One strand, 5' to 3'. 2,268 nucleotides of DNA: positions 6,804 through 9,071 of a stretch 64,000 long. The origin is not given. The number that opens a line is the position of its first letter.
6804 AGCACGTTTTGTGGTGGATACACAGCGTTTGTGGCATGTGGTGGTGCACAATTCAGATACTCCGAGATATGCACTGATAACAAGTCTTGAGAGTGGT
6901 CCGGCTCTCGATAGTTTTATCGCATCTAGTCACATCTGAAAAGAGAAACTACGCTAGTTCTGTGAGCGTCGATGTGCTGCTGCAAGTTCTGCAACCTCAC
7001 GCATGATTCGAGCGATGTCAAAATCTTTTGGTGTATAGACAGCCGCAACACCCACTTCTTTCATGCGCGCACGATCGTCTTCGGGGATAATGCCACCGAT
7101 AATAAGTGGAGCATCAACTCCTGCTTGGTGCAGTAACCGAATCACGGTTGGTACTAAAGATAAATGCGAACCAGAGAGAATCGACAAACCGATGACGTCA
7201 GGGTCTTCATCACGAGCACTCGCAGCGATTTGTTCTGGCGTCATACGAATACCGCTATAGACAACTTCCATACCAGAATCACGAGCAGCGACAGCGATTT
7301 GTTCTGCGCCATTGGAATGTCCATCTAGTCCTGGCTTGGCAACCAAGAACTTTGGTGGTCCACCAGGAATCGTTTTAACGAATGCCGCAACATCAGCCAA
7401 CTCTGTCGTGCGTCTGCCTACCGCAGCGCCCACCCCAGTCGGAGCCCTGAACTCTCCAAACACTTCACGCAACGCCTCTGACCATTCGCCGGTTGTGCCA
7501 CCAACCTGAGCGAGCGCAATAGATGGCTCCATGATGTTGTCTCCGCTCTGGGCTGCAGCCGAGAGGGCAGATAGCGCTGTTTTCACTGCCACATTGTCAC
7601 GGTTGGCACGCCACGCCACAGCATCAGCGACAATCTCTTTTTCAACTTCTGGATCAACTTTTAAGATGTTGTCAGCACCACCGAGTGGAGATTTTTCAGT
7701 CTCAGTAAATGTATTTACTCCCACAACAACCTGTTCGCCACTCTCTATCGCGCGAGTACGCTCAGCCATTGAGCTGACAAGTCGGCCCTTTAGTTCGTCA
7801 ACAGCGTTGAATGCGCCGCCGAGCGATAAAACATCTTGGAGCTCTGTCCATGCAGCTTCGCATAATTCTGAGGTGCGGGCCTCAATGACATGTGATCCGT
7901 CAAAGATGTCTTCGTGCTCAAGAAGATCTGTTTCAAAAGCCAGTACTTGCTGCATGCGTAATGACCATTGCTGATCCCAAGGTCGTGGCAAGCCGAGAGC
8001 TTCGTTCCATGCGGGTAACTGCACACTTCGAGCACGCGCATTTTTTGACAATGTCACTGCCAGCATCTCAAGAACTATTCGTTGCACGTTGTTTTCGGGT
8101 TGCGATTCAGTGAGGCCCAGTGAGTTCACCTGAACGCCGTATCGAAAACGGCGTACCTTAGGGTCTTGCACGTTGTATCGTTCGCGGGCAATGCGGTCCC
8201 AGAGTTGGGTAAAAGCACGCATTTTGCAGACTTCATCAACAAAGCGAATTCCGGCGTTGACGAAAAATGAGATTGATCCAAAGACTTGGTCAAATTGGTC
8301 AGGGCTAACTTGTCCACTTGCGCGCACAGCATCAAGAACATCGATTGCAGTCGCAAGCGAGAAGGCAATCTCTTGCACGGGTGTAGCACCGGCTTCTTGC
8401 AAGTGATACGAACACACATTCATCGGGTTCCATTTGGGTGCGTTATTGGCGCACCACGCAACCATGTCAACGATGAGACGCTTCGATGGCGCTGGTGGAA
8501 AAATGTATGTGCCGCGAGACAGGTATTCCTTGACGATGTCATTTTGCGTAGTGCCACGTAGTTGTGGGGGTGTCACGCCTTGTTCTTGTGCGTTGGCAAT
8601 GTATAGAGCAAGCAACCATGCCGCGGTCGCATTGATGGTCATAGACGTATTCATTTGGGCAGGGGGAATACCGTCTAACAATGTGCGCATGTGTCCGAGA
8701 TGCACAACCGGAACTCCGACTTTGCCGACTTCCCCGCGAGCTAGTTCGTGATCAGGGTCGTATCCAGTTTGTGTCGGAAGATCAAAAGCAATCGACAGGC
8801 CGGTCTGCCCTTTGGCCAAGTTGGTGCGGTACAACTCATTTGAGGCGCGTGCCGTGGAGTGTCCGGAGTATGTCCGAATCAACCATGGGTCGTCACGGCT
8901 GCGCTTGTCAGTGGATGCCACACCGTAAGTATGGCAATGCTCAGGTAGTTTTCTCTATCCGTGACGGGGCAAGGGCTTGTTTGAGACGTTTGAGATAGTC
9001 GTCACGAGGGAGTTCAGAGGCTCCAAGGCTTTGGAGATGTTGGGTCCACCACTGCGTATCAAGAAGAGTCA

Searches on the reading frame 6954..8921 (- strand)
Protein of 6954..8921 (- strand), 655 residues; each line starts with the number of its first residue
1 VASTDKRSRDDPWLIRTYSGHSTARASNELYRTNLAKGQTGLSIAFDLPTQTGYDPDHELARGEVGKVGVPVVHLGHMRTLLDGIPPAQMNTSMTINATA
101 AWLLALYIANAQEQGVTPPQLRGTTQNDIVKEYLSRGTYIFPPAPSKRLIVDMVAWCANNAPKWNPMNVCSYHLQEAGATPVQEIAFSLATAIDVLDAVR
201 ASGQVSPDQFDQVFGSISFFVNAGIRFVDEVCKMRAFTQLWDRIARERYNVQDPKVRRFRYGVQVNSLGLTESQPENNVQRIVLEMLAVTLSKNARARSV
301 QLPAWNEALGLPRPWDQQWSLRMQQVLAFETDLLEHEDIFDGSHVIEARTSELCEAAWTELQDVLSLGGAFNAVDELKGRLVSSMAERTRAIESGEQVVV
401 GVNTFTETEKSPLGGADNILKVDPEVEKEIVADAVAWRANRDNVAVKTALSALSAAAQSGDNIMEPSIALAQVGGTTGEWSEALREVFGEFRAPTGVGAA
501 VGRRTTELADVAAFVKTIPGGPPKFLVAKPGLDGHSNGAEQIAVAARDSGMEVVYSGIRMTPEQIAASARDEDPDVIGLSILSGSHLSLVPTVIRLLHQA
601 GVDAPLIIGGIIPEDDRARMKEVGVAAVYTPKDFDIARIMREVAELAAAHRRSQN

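Call 81: search_protein_families(library=ncbifam, proteins=[window:6954-8921:-], max_evalue=1e-20)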
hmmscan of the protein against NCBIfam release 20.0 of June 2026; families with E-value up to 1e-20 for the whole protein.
window:6954-8921:- (655 aa): 5 families
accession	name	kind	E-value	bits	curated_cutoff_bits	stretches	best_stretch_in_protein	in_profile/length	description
NF006944.0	PRK09426.1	equivalog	2.4e-154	515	876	1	11-647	79-714/721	methylmalonyl-CoA mutase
TIGR00641.1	acid_CoA_mut_N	subfamily_domain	2e-134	448.8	303.8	1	10-495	48-526/528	methylmalonyl-CoA mutase N-terminal domain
NF045497.1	IsobCoAmut_IcmF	equivalog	1e-48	165.9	1500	1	120-492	707-1073/1076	fused isobutyryl-CoA mutase/GTPase IcmF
TIGR00640.1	acid_CoA_mut_C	subfamily_domain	4.1e-35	120.6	57.45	1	523-644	3-124/132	methylmalonyl-CoA mutase C-terminal domain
TIGR00642.1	mmCoA_mut_beta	equivalog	8.1e-26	90.4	617.25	1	87-409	144-454/620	methylmalonyl-CoA mutase small subunit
